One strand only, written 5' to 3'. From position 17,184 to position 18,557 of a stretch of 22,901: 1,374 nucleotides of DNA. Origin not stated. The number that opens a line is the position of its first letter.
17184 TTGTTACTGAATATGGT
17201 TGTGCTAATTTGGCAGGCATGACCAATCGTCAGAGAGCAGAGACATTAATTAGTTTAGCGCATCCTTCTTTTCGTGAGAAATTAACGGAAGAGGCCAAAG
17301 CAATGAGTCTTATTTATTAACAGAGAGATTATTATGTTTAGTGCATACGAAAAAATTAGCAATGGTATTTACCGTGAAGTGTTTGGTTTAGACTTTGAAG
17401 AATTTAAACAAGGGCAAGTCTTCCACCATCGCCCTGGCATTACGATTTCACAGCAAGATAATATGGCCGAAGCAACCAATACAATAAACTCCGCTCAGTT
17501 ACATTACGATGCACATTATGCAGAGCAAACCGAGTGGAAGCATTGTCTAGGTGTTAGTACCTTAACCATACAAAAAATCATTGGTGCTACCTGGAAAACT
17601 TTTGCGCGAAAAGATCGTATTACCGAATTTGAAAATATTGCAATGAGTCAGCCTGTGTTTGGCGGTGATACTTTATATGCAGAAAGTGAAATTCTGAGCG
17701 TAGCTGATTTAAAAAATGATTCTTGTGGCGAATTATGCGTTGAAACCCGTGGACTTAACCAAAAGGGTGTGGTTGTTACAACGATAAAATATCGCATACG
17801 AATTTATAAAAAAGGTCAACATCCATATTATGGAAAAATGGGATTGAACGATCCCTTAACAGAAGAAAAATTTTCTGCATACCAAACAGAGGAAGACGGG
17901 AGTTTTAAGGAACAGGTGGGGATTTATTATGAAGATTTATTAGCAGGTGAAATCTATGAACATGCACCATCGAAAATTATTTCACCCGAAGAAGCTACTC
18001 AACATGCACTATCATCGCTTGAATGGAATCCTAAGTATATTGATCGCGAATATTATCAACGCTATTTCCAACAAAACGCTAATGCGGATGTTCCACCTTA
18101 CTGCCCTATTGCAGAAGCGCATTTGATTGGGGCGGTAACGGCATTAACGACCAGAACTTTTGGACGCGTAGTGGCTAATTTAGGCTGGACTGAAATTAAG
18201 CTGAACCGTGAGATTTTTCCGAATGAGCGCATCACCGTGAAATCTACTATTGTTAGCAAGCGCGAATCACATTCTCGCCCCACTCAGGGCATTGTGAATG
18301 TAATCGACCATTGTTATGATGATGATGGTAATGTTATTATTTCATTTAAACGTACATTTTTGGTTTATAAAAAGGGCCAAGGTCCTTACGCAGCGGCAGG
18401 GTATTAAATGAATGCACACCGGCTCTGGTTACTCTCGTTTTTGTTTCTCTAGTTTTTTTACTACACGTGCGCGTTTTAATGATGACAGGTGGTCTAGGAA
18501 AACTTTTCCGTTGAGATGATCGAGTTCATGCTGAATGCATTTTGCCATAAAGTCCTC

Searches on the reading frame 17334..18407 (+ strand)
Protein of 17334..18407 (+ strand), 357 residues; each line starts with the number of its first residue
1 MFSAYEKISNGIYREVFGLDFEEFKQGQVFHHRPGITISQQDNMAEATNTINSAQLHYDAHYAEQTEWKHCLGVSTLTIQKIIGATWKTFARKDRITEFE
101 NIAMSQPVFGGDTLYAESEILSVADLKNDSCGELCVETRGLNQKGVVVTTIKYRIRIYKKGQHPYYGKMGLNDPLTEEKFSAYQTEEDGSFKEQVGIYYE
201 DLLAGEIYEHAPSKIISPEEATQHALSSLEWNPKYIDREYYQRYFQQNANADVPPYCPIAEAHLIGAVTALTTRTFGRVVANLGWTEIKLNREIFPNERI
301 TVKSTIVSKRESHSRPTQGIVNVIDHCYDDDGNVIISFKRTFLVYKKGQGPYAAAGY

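Call 4: search_protein_families(library=pfam, proteins=[window:17334-18407:+])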
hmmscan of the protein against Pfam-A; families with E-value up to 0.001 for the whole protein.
window:17334-18407:+ (357 aa): 3 families
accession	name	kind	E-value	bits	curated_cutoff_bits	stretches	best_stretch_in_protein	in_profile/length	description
PF19315.5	MC_hydratase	-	2.8e-16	60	26.5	2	193-347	18-167/353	Mesaconyl-CoA hydratase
PF01575.25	MaoC_dehydratas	-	1.6e-09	37.8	27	1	26-134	6-115/123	MaoC like domain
PF13452.11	FAS1_DH_region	-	6.5e-07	30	22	0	99-150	79-131/132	FAS1-like, dehydratase domain region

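Call 5: search_protein_families(library=ncbifam, proteins=[window:17334-18407:+])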
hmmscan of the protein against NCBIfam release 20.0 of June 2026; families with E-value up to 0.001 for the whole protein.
window:17334-18407:+ (357 aa): 2 families
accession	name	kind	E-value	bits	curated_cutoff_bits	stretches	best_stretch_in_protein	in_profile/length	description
NF038241.1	RipB_Ich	equivalog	3.7e-73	245.2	340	2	2-164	5-169/175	(R)-specific enoyl-CoA hydratase RipB/Ich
NF041625.1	methfumCoahyd_Halo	equivalog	7.7e-18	64.8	560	1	193-347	20-169/358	2-methylfumaryl-CoA hydratase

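Call 6: find_encoding_contigs(protein=window:17334-18407:+, flank=10000, max_places=6)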
Protein window:17334-18407:+ (357 aa): 2 contigs read that carry it; 2 places shown.
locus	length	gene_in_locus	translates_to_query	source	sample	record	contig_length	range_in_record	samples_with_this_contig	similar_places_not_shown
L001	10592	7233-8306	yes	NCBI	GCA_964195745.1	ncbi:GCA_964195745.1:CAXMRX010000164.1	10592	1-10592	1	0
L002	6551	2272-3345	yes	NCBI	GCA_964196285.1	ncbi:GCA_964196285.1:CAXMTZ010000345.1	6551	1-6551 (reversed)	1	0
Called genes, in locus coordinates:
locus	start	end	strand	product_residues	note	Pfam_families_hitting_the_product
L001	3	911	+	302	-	?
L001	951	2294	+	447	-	PF00709:Adenylsucc_synt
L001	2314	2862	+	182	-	PF01292:Ni_hydr_CYTB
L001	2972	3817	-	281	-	PF01430:HSP33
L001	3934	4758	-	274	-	PF00126:HTH_1, PF03466:LysR_substrate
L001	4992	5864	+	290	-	PF03328:HpcH_HpaI, PF15617:C-C_Bond_Lyase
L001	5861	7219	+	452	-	PF02550:AcetylCoA_hydro, PF13336:AcetylCoA_hyd_C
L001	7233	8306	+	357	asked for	PF01575:MaoC_dehydratas (faint), PF13452:FAS1_DH_region (faint), PF19315:MC_hydratase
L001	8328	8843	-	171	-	PF01327:Pep_deformylase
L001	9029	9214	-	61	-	-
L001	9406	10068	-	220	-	PF03167:UDG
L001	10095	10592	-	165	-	?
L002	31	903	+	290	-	PF03328:HpcH_HpaI, PF15617:C-C_Bond_Lyase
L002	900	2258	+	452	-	PF02550:AcetylCoA_hydro, PF13336:AcetylCoA_hyd_C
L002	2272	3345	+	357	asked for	PF01575:MaoC_dehydratas (faint), PF13452:FAS1_DH_region (faint), PF19315:MC_hydratase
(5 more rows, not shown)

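Call 7: search_solved_structures(query=window:17334-18404:+, max_evalue=0.01, show_alignments=2)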
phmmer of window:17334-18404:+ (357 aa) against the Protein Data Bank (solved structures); distinct sequences matched with E-value up to 0.01: 4.
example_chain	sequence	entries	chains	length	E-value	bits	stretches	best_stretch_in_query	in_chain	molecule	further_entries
8hgn_A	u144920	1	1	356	4.9e-14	55.1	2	193-348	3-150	Beta-methylmalyl-CoA dehydratase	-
4e3e_A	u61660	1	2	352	3e-08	36.1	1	21-126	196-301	MaoC domain protein dehydratase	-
1q6w_A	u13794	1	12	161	0.0024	20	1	21-159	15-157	monoamine oxidase regulatory protein, putative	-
4ffu_A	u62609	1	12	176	0.0032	19.6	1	20-347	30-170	oxidase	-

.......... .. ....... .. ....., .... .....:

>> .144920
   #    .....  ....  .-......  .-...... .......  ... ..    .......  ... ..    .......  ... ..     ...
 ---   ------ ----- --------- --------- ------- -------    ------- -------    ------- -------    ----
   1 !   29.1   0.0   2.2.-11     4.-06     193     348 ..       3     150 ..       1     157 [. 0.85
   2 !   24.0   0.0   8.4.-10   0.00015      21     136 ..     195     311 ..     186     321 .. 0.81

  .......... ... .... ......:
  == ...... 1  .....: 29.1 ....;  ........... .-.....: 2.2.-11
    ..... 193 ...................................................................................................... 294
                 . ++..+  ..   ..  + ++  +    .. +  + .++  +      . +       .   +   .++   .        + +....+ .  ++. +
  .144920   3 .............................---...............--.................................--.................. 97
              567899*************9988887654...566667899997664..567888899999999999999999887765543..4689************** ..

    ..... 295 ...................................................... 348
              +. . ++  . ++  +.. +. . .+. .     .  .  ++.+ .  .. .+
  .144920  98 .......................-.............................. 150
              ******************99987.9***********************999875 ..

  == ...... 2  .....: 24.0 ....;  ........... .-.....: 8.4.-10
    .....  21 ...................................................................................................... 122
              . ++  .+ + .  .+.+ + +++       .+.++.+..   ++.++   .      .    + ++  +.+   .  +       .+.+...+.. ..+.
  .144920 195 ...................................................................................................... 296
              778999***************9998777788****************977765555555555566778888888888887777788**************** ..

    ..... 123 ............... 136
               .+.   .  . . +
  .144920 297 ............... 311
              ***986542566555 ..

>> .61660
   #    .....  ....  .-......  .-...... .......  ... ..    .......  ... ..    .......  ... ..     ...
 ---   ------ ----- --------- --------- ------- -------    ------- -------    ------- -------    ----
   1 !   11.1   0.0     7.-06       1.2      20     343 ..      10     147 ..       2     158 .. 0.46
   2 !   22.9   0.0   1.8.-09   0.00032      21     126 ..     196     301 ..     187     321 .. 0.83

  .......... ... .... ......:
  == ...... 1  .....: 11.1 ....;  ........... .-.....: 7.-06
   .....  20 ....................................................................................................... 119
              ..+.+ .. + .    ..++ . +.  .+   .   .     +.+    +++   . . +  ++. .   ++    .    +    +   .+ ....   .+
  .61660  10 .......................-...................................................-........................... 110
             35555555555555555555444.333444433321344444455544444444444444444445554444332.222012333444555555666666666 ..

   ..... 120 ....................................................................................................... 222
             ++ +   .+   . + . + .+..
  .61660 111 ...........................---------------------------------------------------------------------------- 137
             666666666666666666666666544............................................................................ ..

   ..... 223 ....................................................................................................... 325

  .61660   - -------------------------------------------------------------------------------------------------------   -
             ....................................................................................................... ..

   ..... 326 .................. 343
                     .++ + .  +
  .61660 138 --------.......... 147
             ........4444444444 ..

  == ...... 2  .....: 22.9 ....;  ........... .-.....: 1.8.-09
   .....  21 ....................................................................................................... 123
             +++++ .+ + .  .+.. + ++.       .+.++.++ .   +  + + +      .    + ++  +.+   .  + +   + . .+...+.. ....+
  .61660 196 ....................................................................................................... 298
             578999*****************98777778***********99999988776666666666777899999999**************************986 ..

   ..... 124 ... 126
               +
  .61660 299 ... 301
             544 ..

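Call 8: find_homologous_proteins(query=window:17334-18404:+, max_evalue=0.00001)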
Query window:17334-18404:+ (357 aa): 1073 proteins with E <= 0.00001 among 2645 candidates; the best 120 are listed.
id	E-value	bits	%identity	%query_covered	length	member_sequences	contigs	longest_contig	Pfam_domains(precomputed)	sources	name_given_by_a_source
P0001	5.1e-241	817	99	100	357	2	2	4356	PF13452.12,PF19315.6,PF01575.26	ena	-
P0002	3.0e-165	567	68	100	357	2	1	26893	PF19315.6,PF01575.26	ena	-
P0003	1.2e-163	562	67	100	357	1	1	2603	PF19315.6,PF01575.26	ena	-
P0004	6.9e-162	556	67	100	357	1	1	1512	PF19315.6,PF01575.26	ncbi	-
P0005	7.3e-161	553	69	100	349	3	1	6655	PF13452.12,PF19315.6,PF01575.26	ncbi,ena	-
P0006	3.5e-158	544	65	100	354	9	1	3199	PF13452.12,PF19315.6,PF01575.26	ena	-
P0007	1.5e-151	522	63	100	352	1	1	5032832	PF19315.6,PF01575.26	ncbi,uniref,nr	ncbi:MaoC family dehydratase [Dongshaea marina]|uniref:MaoC family dehydratase n=1 Tax=Dongshaea mar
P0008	4.9e-149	514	61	100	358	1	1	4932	PF19315.6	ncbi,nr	ncbi:MAG: MaoC family dehydratase [Desulfobacteraceae bacterium]|nr:MaoC family dehydratase [Desulfo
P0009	9.3e-127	441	57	100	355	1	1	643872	PF19315.6,PF01575.26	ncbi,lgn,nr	ncbi:MaoC family dehydratase [Shewanella sp. OPT22]|nr:MaoC family dehydratase [Shewanella sp. OPT22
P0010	9.5e-124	431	55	100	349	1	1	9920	PF19315.6,PF01575.26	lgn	-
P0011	8.7e-123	428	56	100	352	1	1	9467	PF19315.6,PF01575.26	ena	-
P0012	5.3e-120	419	55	100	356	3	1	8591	PF13452.12,PF19315.6,PF01575.26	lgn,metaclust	metaclust:\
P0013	6.3e-120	418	54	100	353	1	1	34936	PF19315.6,PF01575.26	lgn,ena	-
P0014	2.7e-119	416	54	100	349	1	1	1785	PF19315.6,PF01575.26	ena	-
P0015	3.9e-119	416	55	100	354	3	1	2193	PF13452.12,PF19315.6,PF01575.26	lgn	-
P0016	4.8e-119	415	55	100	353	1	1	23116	PF13452.12,PF19315.6,PF01575.26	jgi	-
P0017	1.3e-118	414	54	100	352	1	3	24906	PF13452.12,PF19315.6,PF01575.26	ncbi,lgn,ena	-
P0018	1.6e-118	414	55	100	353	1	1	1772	PF13452.12,PF19315.6,PF01575.26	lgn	-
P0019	9.7e-118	411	57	100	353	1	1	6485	PF13452.12,PF19315.6,PF01575.26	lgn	-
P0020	1.4e-117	411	54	100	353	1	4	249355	PF19315.6,PF01575.26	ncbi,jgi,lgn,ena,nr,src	ncbi:MAG: hypothetical protein A3E84_01390 [Gammaproteobacteria bacterium RIFCSPHIGHO2_12_FULL_42_13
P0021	1.6e-117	410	55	100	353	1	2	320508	PF13452.12,PF19315.6,PF01575.26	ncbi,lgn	-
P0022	5.0e-117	409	55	100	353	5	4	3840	PF13452.12,PF19315.6,PF01575.26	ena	-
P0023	8.3e-117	408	55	100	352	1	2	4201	PF13452.12,PF19315.6,PF01575.26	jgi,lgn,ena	-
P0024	1.3e-116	407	54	100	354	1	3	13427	PF13452.12,PF19315.6,PF01575.26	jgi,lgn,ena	-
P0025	2.0e-116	407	53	100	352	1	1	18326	PF13452.12,PF19315.6,PF01575.26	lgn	-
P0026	2.2e-116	407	53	100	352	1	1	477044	PF19315.6,PF01575.26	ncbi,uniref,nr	ncbi:MaoC/PaaZ C-terminal domain-containing protein [Aureivirga marina]|uniref:MaoC/PaaZ C-terminal 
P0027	3.5e-116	406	56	100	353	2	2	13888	PF19315.6,PF01575.26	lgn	-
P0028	3.7e-116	406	54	100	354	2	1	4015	PF13452.12,PF19315.6,PF01575.26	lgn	-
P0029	4.1e-116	406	55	100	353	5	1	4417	PF19315.6,PF01575.26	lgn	-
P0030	7.3e-116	405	55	100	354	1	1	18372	PF13452.12,PF19315.6,PF01575.26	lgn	-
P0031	7.7e-116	405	53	100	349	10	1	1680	PF19315.6,PF01575.26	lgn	-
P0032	8.3e-116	405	55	100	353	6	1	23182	PF13452.12,PF19315.6,PF01575.26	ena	-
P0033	9.7e-116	405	54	100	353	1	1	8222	PF13452.12,PF19315.6,PF01575.26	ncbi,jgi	jgi:itaconyl-CoA hydratase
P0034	1.2e-115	404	54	100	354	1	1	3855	PF13452.12,PF19315.6,PF01575.26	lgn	-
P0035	1.6e-115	404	54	100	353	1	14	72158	PF13452.12,PF19315.6,PF01575.26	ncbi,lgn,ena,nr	ncbi:MAG: dehydratase [Bacteroidetes bacterium]|nr:dehydratase [Bacteroidota bacterium]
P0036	2.0e-115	403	52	100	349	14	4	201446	PF19315.6,PF01575.26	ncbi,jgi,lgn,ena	ncbi:MAG: MaoC/PaaZ C-terminal domain-containing protein [Alphaproteobacteria bacterium]|jgi:itacony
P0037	2.2e-115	403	54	100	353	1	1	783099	PF19315.6,PF01575.26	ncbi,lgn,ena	-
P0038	1.2e-114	401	53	100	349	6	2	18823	PF19315.6,PF01575.26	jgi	jgi:itaconyl-CoA hydratase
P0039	1.7e-114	400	53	100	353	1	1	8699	PF13452.12,PF19315.6,PF01575.26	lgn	-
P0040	1.8e-114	400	54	100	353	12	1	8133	PF13452.12,PF19315.6,PF01575.26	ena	-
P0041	2.2e-114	400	55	100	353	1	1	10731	PF19315.6,PF01575.26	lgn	-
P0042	2.6e-114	400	53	100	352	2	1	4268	PF13452.12,PF19315.6,PF01575.26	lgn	-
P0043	3.4e-114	399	52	100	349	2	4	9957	PF19315.6,PF01575.26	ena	-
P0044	4.4e-114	399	53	100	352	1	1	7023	PF19315.6,PF01575.26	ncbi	-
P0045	5.6e-114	399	53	100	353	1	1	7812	PF13452.12,PF19315.6,PF01575.26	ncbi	-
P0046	1.2e-113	398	52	100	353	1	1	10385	PF19315.6,PF01575.26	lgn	-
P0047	2.4e-113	397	54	100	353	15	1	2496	PF13452.12,PF19315.6,PF01575.26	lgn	-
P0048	2.5e-113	397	51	100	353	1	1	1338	PF19315.6,PF01575.26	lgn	-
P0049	3.2e-113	396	54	100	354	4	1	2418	PF19315.6,PF01575.26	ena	-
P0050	3.8e-113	396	53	100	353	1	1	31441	PF13452.12,PF19315.6,PF01575.26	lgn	-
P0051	4.4e-113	396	54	100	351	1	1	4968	PF13452.12,PF19315.6,PF01575.26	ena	-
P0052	6.5e-113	395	56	97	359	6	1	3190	PF13452.12,PF19315.6,PF01575.26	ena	-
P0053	7.0e-113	395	54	99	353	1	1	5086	PF13452.12,PF19315.6,PF01575.26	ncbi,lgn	-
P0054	8.0e-113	395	54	100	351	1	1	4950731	PF19315.6,PF01575.26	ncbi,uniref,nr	ncbi:MaoC/PaaZ C-terminal domain-containing protein [Microbulbifer sp. GL-2]|uniref:MaoC/PaaZ C-term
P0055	1.1e-112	394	54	100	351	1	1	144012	PF13452.12,PF19315.6,PF01575.26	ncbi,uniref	ncbi:MaoC/PaaZ C-terminal domain-containing protein [Microbulbifer epialgicus]|uniref:MaoC/PaaZ C-te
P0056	1.2e-112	394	53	100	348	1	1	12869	PF19315.6,PF01575.26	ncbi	-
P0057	1.3e-112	394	53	100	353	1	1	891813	PF19315.6,PF01575.26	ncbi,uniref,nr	ncbi:MaoC family dehydratase [Aureivirga sp. CE67]|uniref:MaoC family dehydratase n=1 Tax=Aureivirga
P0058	1.3e-112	394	53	100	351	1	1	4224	PF13452.12,PF19315.6,PF01575.26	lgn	-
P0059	1.6e-112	394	52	100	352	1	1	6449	PF19315.6,PF01575.26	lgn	-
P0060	2.7e-112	393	53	100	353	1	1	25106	PF13452.12,PF19315.6,PF01575.26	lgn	-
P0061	3.3e-112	393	51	100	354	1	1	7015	PF19315.6,PF01575.26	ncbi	-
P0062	6.7e-112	392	52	100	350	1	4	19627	PF13452.12,PF19315.6,PF01575.26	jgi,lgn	jgi:itaconyl-CoA hydratase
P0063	6.7e-112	392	52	100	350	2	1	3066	PF13452.12,PF19315.6,PF01575.26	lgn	-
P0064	8.0e-112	392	52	100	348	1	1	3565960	PF19315.6,PF01575.26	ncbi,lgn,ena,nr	ncbi:MAG: MaoC/PaaZ C-terminal domain-containing protein [Sediminibacterium sp.]|nr:MaoC/PaaZ C-term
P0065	9.5e-112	391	53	97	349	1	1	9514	PF19315.6,PF01575.26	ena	-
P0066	1.4e-111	391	53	100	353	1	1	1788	PF13452.12,PF19315.6,PF01575.26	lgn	-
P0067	2.1e-111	390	53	100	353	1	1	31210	PF13452.12,PF19315.6,PF01575.26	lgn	-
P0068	3.1e-111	390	52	100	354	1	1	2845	PF13452.12,PF19315.6,PF01575.26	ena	-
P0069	6.4e-111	389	51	100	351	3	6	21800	PF13452.12,PF19315.6,PF01575.26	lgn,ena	-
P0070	8.5e-111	388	52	100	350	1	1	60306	PF19315.6,PF01575.26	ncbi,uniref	ncbi:MaoC/PaaZ C-terminal domain-containing protein [Cysteiniphilum halobium]|uniref:MaoC/PaaZ C-ter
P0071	1.4e-110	388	52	100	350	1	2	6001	PF19315.6,PF01575.26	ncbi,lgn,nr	ncbi:MAG: hypothetical protein QM528_08340 [Phycisphaerales bacterium]|nr:hypothetical protein [Phyc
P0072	1.4e-110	388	52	100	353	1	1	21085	PF13452.12,PF19315.6,PF01575.26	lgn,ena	-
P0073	1.7e-110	387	55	98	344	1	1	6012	PF19315.6,PF01575.26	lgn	-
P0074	2.2e-110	387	52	100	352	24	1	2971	PF19315.6,PF01575.26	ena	-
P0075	2.5e-110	387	54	100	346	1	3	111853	PF13452.12,PF19315.6,PF01575.26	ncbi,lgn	-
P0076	3.0e-110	386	53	100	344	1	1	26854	PF13452.12,PF19315.6,PF01575.26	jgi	jgi:itaconyl-CoA hydratase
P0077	5.0e-110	386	50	99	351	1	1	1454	PF19315.6,PF01575.26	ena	-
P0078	6.6e-110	385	53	100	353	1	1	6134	PF19315.6,PF01575.26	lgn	-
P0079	9.1e-110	385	52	100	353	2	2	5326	PF13452.12,PF19315.6,PF01575.26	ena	-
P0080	9.3e-110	385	49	99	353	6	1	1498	PF19315.6,PF01575.26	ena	-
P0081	1.8e-109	384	49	100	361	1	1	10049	PF19315.6,PF01575.26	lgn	-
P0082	3.4e-109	383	53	97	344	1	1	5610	PF19315.6,PF01575.26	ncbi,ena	-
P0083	4.4e-109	383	51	100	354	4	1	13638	PF13452.12,PF19315.6,PF01575.26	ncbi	-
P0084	4.9e-109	382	51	100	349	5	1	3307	PF19315.6,PF01575.26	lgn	-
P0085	5.6e-109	382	50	100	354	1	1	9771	PF13452.12,PF19315.6,PF01575.26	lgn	-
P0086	7.8e-109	382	53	100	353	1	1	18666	PF13452.12,PF19315.6,PF01575.26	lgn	-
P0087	1.0e-108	381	48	100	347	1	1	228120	PF19315.6,PF01575.26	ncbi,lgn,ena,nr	ncbi:MAG: MaoC/PaaZ C-terminal domain-containing protein [Alphaproteobacteria bacterium]|nr:MaoC/Paa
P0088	1.1e-108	381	52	100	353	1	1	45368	PF13452.12,PF19315.6,PF01575.26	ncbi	ncbi:MAG: MaoC/PaaZ C-terminal domain-containing protein [Bacteroidales bacterium]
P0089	1.2e-108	381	50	99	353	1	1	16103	PF19315.6,PF01575.26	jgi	jgi:itaconyl-CoA hydratase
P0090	1.7e-108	381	51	100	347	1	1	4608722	PF13452.12,PF19315.6,PF01575.26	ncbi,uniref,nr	ncbi:MaoC family dehydratase [Pseudovibrio sp. Tun.PSC04-5.I4]|uniref:MaoC family dehydratase n=1 Ta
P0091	2.6e-108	380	50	100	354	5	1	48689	PF13452.12,PF19315.6,PF01575.26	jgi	-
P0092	6.0e-108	379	52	100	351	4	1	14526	PF13452.12,PF19315.6,PF01575.26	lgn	-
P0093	9.3e-108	378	50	100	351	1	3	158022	PF19315.6,PF01575.26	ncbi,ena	-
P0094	3.4e-107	376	50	100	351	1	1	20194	PF19315.6,PF01575.26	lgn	-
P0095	3.7e-107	376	49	100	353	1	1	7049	PF13452.12,PF19315.6,PF01575.26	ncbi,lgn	-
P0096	4.5e-107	376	49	100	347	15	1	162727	PF13452.12,PF19315.6,PF01575.26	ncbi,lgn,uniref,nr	ncbi:MaoC family dehydratase [Pseudovibrio sp. POLY-S9]|uniref:MaoC family dehydratase n=1 Tax=Pseud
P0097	5.4e-107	376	50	99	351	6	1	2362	PF13452.12,PF19315.6,PF01575.26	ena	-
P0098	8.4e-107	375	52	100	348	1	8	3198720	PF19315.6,PF01575.26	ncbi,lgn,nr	ncbi:MaoC/PaaZ C-terminal domain-containing protein [Lentisphaerota bacterium ZTH]|nr:MaoC family de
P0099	9.8e-107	375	51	100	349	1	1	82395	PF13452.12,PF19315.6,PF01575.26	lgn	-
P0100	1.0e-106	375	50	100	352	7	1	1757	PF13452.12,PF19315.6,PF01575.26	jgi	jgi:itaconyl-CoA hydratase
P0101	1.2e-106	375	50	96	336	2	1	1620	PF19315.6,PF01575.26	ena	-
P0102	1.5e-106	374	50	100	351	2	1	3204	PF19315.6,PF01575.26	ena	-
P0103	3.6e-106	373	50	99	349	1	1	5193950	PF19315.6,PF01575.26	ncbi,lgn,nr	ncbi:MAG: MaoC family dehydratase [Enhydrobacter sp.]|nr:MAG: MaoC family dehydratase [Enhydrobacter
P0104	6.1e-106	372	50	100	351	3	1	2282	PF13452.12,PF19315.6,PF01575.26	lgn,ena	-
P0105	7.7e-106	372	50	100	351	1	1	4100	PF19315.6,PF01575.26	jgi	jgi:itaconyl-CoA hydratase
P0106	8.5e-106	372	49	100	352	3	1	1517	PF19315.6,PF01575.26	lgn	-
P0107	9.4e-106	372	49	100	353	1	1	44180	PF13452.12,PF19315.6,PF01575.26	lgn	-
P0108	1.9e-105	371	50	100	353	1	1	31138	PF13452.12,PF19315.6,PF01575.26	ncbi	ncbi:MAG: MaoC/PaaZ C-terminal domain-containing protein [Hyphomicrobiales bacterium]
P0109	2.0e-105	371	49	100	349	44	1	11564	PF19315.6,PF01575.26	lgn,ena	-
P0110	2.5e-105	370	49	99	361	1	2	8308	PF19315.6,PF01575.26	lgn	-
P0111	5.3e-105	369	48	100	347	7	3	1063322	PF13452.12,PF19315.6,PF01575.26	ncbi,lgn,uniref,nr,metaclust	ncbi:MaoC family dehydratase [Pseudovibrio sp. JE062]|uniref:MaoC family dehydratase n=1 Tax=Pseudov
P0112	5.6e-105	369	50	100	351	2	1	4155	PF19315.6,PF01575.26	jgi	jgi:itaconyl-CoA hydratase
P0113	6.0e-105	369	50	100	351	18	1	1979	PF19315.6,PF01575.26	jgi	jgi:itaconyl-CoA hydratase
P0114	8.4e-105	369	49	99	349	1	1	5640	PF19315.6,PF01575.26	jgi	jgi:itaconyl-CoA hydratase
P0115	9.6e-105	368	49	100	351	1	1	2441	PF19315.6,PF01575.26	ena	-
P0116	9.6e-105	368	69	64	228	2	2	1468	PF19315.6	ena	-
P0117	1.1e-104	368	50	99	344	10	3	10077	PF19315.6,PF01575.26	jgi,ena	-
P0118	5.5e-104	366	51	99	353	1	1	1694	PF13452.12,PF19315.6,PF01575.26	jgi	jgi:itaconyl-CoA hydratase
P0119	1.4e-103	365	52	99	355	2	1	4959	PF19315.6,PF01575.26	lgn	-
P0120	1.5e-103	364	50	100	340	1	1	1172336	PF19315.6,PF01575.26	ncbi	-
